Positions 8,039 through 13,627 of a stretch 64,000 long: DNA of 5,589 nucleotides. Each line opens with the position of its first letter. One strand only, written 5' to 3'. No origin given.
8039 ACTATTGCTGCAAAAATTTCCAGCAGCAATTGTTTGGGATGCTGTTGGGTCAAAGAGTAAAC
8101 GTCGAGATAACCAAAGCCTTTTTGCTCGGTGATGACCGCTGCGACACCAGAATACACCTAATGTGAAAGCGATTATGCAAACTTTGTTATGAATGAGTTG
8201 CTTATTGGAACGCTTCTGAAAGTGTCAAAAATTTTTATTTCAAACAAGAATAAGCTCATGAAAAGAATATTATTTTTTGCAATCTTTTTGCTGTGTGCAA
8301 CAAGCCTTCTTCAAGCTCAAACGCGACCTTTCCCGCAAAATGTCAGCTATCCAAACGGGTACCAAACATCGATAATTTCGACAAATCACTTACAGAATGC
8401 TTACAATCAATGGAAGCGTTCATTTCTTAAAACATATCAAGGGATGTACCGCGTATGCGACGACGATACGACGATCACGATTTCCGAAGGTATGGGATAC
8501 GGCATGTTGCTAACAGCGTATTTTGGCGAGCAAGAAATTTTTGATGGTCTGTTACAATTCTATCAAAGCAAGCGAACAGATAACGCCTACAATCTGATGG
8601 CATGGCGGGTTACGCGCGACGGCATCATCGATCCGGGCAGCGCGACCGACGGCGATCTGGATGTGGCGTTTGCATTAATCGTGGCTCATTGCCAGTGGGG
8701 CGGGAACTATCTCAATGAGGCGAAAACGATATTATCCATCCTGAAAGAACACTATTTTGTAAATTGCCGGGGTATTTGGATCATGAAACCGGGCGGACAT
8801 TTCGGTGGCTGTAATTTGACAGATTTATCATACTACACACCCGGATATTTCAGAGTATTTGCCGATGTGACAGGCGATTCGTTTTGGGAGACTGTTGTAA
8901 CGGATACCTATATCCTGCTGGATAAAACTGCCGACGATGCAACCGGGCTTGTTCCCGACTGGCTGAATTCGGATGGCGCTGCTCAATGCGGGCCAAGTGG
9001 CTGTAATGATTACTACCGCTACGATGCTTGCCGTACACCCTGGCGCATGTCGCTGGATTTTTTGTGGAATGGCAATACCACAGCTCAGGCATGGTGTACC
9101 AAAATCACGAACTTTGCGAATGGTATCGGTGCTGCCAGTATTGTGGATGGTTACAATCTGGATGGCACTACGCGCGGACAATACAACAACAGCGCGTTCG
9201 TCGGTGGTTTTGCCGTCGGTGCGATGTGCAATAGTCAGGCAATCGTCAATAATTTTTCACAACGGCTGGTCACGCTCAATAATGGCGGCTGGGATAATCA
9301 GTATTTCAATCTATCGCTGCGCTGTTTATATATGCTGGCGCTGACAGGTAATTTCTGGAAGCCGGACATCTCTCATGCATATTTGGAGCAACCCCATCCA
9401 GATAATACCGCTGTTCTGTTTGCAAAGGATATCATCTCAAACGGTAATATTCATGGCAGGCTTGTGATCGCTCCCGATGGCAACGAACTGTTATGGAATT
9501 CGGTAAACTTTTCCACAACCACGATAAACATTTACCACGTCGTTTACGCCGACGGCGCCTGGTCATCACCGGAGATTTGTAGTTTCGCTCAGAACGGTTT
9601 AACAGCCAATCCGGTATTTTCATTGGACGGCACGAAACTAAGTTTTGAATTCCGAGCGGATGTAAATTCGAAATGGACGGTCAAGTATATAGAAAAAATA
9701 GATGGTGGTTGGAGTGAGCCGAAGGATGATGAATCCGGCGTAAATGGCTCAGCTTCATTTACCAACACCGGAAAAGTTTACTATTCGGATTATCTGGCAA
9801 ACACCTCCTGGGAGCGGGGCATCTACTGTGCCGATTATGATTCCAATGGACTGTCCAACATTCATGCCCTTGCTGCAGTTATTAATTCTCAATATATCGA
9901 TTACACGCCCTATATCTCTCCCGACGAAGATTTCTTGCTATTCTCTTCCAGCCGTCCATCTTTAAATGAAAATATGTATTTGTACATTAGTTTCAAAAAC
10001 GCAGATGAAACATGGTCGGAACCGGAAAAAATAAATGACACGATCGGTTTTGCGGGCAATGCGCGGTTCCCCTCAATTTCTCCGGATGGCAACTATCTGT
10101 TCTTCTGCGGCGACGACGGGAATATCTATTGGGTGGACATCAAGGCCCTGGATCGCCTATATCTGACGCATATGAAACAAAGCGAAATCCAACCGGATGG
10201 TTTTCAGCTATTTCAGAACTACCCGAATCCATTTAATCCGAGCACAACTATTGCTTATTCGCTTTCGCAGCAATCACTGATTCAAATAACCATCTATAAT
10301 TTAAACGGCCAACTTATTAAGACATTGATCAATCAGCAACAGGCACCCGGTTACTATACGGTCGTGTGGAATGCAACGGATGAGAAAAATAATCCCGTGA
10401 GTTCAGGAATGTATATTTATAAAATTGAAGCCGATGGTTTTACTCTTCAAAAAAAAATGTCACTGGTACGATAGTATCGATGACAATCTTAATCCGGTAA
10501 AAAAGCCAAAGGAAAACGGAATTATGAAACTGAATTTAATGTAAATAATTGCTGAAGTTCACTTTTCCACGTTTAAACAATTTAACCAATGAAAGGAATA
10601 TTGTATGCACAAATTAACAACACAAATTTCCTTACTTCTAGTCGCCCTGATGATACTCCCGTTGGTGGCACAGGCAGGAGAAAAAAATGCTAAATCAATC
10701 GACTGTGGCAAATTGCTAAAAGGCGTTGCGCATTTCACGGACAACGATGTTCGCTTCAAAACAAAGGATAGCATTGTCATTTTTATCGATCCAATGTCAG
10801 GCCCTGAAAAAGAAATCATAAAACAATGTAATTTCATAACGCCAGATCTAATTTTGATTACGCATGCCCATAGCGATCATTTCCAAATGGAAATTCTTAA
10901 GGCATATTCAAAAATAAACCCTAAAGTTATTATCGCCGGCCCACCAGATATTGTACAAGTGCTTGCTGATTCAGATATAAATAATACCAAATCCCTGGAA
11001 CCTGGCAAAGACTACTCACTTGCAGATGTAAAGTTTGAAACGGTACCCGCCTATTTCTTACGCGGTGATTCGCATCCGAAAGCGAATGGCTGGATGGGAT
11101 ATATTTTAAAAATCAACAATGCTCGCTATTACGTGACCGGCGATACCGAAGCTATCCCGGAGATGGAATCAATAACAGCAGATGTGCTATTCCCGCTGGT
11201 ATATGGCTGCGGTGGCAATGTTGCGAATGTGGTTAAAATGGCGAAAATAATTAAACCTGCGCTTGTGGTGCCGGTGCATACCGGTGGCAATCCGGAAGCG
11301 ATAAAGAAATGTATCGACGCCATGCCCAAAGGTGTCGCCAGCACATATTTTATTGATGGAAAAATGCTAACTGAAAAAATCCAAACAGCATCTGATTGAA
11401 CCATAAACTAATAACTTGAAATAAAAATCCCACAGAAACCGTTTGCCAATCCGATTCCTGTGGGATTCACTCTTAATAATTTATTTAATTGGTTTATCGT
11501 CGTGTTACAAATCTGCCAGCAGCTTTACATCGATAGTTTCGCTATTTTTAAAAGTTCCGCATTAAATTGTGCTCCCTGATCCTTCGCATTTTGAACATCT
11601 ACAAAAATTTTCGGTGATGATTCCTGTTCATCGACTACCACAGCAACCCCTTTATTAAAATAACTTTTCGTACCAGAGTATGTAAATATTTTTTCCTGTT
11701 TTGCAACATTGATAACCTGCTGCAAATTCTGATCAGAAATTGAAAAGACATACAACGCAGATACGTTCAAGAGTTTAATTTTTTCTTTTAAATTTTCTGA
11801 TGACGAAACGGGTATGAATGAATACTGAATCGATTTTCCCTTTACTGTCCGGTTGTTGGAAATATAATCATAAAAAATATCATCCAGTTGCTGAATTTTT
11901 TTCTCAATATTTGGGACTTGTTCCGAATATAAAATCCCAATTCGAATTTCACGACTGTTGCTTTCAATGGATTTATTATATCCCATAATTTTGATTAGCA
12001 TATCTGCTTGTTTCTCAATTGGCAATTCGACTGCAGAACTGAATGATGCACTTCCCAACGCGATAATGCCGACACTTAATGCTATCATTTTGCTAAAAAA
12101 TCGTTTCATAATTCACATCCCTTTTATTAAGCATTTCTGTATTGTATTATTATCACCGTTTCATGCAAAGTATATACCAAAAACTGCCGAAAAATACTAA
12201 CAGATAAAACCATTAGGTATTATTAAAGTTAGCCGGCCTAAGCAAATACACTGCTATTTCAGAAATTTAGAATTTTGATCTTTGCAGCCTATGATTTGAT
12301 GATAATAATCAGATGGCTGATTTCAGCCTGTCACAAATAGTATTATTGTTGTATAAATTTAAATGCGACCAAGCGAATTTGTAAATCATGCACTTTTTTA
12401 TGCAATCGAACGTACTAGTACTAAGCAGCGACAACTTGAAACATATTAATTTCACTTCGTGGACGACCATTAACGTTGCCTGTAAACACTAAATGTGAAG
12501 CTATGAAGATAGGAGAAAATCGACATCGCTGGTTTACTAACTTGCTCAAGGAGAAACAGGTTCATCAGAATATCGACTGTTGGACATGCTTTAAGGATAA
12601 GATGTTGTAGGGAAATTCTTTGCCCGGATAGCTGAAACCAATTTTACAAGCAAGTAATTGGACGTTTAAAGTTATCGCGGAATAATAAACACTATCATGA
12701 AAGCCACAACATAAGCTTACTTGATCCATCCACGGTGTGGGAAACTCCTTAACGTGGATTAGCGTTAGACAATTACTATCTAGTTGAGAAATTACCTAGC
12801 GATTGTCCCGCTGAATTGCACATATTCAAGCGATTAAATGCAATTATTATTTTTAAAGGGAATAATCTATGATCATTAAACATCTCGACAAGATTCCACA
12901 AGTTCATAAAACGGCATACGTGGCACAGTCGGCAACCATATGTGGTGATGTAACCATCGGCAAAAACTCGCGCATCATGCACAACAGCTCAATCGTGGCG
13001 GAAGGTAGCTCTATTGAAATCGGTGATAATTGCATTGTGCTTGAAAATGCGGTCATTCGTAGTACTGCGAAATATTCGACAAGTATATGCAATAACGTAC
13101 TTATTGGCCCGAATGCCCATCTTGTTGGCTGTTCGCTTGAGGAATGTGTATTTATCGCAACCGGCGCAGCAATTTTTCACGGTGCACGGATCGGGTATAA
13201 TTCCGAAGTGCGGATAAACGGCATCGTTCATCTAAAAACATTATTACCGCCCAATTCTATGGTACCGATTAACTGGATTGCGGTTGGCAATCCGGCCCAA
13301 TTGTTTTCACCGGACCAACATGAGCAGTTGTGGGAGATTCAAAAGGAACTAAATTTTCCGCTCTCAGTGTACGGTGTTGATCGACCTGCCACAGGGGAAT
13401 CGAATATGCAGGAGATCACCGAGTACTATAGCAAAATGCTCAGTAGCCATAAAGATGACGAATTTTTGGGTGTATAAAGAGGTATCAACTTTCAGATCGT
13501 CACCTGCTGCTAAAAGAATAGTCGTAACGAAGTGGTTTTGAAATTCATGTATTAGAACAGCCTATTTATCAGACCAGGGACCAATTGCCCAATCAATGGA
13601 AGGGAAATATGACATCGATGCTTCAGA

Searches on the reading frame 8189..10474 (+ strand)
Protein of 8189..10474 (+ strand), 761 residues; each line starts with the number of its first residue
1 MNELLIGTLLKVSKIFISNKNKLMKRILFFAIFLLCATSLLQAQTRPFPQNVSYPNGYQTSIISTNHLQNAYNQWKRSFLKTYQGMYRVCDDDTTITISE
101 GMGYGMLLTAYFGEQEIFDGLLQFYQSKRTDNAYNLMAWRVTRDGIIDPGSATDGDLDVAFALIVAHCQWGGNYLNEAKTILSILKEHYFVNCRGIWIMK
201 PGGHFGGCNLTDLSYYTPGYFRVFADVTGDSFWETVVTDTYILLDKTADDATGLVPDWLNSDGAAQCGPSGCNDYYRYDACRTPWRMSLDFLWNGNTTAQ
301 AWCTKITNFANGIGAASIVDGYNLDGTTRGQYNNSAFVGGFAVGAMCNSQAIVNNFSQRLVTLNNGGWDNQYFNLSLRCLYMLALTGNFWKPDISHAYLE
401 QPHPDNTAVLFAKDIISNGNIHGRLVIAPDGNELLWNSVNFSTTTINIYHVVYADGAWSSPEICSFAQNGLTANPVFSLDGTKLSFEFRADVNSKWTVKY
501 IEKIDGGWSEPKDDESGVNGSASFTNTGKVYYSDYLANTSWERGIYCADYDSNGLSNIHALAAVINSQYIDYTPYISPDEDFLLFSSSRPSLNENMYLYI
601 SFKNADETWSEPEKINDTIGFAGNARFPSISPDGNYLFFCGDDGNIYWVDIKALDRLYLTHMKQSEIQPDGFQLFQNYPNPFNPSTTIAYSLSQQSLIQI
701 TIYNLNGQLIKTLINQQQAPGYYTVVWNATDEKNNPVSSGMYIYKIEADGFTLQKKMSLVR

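Call 19: search_protein_families(library=pfam, proteins=[window:8189-10474:+], max_evalue=0.0001)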
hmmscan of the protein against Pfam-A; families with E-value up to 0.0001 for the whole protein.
window:8189-10474:+ (761 aa): 4 families
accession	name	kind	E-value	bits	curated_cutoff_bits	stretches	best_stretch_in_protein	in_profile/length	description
PF01270.23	Glyco_hydro_8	-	5.1e-51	174.1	24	1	49-385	4-339/341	Glycosyl hydrolases family 8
PF07676.18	PD40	-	1.3e-11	44.6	20.9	0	564-600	4-38/38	WD40-like Beta Propeller Repeat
PF13860.13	FlgD_ig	-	2.7e-08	34.1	27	1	690-749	16-76/79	FlgD Ig-like domain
PF18962.6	Por_Secre_tail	-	4.4e-06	27.3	27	1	678-757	2-73/75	Secretion system C-terminal sorting domain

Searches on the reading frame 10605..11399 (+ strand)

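Call 19: search_protein_families(library=pfam, proteins=[window:10605-11399:+], max_evalue=0.0001)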
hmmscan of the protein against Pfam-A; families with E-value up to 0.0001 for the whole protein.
window:10605-11399:+ (264 aa): 2 families
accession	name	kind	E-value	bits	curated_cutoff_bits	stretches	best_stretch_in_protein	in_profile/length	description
PF13483.12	Lactamase_B_3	-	2.5e-15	57.2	24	1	49-225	10-160/160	Beta-lactamase superfamily domain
PF12706.13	Lactamase_B_2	-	9.7e-13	48.6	27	1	78-196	29-161/200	Beta-lactamase superfamily domain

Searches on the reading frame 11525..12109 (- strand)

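Call 19: search_protein_families(library=pfam, proteins=[window:11525-12109:-], max_evalue=0.0001)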
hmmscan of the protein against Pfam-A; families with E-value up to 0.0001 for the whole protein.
window:11525-12109:- (194 aa): 1 family
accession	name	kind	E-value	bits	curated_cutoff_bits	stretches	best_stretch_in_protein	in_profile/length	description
PF13689.11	DUF4154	-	1.8e-07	31.8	24.9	1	85-191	45-143/143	YfiR/HmsC-like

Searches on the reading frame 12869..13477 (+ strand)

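Call 19: search_protein_families(library=pfam, proteins=[window:12869-13477:+], max_evalue=0.0001)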
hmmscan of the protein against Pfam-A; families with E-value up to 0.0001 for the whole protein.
window:12869-13477:+ (202 aa): 2 families
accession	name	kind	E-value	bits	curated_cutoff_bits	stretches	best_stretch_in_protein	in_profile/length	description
PF00132.30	Hexapep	-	8e-12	44.8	27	0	11-42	3-34/36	Bacterial transferase hexapeptide (six repeats)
PF25084.1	LbH_EIF2B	-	1.3e-05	25.5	54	1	14-115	8-100/105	EIF2B subunit epsilon LbH domain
